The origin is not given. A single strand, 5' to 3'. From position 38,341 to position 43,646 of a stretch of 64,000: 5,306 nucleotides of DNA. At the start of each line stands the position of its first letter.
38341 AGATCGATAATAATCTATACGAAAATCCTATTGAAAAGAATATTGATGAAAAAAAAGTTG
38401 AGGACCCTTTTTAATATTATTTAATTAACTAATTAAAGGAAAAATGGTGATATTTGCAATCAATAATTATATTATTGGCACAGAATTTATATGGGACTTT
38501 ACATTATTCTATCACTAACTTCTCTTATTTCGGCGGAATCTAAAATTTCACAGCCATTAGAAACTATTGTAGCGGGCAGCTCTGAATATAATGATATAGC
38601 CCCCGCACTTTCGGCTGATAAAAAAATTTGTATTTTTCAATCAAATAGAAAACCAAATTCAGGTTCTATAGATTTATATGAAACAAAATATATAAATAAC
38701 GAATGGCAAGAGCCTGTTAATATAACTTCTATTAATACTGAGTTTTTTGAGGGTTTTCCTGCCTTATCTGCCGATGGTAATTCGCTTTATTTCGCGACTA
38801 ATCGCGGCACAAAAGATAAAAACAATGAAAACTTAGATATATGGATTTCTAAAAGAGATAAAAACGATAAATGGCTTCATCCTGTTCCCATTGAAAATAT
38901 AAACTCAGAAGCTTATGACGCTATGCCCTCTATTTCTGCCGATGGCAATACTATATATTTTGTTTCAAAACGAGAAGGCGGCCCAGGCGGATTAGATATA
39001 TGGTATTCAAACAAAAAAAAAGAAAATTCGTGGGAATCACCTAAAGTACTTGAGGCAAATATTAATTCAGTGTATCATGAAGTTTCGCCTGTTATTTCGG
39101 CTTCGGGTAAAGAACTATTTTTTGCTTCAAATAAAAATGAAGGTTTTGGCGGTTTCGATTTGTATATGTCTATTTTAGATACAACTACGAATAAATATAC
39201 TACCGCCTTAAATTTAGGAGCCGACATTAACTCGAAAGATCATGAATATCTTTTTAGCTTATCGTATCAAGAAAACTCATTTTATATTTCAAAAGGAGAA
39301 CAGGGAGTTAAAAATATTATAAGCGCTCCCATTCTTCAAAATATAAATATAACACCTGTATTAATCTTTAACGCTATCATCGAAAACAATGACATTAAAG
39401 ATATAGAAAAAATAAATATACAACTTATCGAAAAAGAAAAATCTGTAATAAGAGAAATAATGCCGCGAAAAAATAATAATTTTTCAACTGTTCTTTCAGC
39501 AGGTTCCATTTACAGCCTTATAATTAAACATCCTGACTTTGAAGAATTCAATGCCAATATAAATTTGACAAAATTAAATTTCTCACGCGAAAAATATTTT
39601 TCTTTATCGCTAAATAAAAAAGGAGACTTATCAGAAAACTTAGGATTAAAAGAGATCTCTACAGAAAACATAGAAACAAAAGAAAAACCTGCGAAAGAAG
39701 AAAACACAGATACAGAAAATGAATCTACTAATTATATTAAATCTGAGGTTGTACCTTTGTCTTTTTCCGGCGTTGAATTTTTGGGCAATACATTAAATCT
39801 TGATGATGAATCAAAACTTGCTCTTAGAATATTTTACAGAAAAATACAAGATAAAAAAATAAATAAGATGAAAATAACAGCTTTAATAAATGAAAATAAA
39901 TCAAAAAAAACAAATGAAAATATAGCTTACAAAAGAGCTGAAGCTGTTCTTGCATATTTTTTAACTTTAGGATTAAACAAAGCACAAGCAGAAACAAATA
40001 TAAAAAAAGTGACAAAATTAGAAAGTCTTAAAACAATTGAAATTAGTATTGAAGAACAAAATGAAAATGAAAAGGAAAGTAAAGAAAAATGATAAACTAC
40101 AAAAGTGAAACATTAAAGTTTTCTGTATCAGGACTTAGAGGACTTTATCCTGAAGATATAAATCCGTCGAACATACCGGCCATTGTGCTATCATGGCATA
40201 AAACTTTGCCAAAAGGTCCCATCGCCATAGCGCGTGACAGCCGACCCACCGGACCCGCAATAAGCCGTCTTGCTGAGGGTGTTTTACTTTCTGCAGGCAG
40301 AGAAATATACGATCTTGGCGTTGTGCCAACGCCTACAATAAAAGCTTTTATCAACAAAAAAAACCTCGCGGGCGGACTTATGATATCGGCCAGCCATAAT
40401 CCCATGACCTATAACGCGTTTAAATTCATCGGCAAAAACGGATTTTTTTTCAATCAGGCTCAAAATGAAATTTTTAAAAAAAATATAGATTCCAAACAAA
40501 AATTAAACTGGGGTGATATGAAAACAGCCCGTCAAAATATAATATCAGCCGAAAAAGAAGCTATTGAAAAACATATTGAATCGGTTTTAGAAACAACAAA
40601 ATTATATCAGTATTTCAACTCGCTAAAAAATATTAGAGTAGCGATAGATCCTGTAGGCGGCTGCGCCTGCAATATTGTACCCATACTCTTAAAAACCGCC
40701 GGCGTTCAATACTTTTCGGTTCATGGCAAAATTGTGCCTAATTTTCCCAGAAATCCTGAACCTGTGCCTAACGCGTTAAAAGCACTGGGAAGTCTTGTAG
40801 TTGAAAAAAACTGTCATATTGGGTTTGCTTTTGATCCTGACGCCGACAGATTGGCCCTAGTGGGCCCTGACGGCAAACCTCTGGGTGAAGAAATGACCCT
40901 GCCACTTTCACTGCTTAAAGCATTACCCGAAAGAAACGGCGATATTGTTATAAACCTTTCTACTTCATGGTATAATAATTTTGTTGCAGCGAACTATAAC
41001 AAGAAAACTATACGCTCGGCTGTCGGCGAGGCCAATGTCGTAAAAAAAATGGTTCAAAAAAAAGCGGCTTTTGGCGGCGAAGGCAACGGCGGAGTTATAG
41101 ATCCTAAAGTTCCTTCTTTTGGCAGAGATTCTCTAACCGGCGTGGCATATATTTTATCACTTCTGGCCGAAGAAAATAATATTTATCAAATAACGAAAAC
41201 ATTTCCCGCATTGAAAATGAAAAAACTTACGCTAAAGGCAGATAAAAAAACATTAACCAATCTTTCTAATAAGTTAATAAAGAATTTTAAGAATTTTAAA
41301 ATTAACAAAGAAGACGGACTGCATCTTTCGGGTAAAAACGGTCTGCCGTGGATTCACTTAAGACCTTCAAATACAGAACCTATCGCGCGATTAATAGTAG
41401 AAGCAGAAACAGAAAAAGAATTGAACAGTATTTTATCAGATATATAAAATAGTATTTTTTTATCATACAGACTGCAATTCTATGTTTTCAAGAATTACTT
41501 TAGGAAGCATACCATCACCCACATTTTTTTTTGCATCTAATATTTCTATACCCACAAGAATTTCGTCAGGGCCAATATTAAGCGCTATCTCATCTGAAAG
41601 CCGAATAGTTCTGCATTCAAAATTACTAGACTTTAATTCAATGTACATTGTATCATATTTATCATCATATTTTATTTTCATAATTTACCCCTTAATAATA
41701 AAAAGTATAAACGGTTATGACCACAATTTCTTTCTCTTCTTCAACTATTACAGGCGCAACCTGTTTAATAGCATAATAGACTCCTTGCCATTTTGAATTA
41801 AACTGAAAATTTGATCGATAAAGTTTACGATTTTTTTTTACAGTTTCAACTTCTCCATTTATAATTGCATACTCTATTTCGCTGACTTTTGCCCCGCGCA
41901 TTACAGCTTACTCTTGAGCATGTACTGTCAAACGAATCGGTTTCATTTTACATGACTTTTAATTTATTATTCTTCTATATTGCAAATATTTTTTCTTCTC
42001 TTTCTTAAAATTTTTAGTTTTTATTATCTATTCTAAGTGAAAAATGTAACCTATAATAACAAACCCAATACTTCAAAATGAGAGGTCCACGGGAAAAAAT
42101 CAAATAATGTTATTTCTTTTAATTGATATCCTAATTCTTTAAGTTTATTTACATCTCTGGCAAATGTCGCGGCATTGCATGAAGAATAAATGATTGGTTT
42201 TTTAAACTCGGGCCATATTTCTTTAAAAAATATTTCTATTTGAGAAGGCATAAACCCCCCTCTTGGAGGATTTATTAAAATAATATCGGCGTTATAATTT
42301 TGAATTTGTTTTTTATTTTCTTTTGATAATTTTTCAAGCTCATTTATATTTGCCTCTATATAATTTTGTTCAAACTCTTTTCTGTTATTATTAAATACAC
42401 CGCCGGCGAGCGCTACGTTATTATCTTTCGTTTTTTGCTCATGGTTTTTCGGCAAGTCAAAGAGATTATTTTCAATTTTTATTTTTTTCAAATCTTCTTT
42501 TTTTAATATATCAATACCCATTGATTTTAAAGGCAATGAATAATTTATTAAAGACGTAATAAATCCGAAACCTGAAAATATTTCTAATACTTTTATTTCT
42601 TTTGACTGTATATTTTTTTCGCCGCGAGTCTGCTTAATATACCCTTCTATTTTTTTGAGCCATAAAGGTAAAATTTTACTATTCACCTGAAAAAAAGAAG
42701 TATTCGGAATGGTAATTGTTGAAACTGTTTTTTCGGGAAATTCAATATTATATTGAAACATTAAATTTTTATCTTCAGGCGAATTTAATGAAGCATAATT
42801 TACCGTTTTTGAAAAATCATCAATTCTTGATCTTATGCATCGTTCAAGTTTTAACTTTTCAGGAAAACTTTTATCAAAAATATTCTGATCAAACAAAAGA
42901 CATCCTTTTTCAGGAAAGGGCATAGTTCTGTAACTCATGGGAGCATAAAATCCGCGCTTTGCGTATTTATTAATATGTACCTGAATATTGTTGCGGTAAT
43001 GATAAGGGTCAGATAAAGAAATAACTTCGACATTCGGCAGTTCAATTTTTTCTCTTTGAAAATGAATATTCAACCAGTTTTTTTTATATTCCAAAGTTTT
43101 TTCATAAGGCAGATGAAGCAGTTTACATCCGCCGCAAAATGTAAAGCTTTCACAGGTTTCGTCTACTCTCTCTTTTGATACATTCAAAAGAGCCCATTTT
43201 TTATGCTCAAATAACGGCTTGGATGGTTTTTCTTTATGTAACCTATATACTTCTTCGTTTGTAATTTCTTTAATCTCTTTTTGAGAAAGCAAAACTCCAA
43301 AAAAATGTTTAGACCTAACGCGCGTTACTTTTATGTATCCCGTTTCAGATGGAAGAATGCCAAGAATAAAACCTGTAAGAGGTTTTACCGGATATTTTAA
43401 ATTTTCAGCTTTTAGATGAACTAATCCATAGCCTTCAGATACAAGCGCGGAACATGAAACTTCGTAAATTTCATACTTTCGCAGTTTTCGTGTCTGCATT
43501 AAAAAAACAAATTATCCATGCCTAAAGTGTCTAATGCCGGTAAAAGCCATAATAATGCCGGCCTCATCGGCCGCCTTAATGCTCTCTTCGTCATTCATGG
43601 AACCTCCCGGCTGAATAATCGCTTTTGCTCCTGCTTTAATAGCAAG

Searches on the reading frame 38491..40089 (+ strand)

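Call 51: search_protein_families(library=pfam, proteins=[window:38491-40089:+], max_evalue=0.00001)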
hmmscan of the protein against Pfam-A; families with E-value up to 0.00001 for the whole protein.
window:38491-40089:+ (533 aa): 1 family
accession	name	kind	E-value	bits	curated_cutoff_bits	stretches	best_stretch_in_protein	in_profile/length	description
PF07676.18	PD40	-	8.4e-29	99.3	20.9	2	137-171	5-37/38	WD40-like Beta Propeller Repeat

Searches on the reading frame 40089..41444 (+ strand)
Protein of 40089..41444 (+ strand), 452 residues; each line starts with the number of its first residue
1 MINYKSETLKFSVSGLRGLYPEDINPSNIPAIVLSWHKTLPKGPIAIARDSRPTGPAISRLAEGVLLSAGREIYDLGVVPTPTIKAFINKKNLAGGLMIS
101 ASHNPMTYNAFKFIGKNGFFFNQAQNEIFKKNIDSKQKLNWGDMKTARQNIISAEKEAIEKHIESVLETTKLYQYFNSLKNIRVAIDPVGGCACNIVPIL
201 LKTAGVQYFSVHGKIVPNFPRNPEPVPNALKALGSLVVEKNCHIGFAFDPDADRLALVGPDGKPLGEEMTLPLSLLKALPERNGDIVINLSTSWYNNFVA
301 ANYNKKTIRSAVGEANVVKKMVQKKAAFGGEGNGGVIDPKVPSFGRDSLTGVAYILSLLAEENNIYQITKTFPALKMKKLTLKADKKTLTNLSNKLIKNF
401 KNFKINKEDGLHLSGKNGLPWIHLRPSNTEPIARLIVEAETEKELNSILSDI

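Call 51: search_protein_families(library=pfam, proteins=[window:40089-41444:+], max_evalue=0.00001)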
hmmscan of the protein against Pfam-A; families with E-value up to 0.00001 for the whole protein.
window:40089-41444:+ (452 aa): 4 families
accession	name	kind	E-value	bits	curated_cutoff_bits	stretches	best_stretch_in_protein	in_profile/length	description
PF02878.22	PGM_PMM_I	-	4.6e-29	101.3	22.5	1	10-136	3-134/138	Phosphoglucomutase/phosphomannomutase, alpha/beta/alpha domain I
PF02879.22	PGM_PMM_II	-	1e-18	68.2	29.3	1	161-262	2-103/103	Phosphoglucomutase/phosphomannomutase, alpha/beta/alpha domain II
PF02880.22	PGM_PMM_III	-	3.1e-12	47.1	20.7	1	282-368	20-107/115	Phosphoglucomutase/phosphomannomutase, alpha/beta/alpha domain III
PF00408.26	PGM_PMM_IV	-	7.6e-07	29.5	23.1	1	395-451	17-64/68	Phosphoglucomutase/phosphomannomutase, C-terminal domain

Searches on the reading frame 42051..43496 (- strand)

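Call 51: search_protein_families(library=pfam, proteins=[window:42051-43496:-], max_evalue=0.00001)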
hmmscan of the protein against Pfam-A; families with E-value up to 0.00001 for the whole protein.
window:42051-43496:- (481 aa): 1 family
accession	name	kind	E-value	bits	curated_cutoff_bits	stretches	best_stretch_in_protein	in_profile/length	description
PF05958.17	tRNA_U5-meth_tr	-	6.4e-12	45.6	23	1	298-480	200-353/357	tRNA (Uracil-5-)-methyltransferase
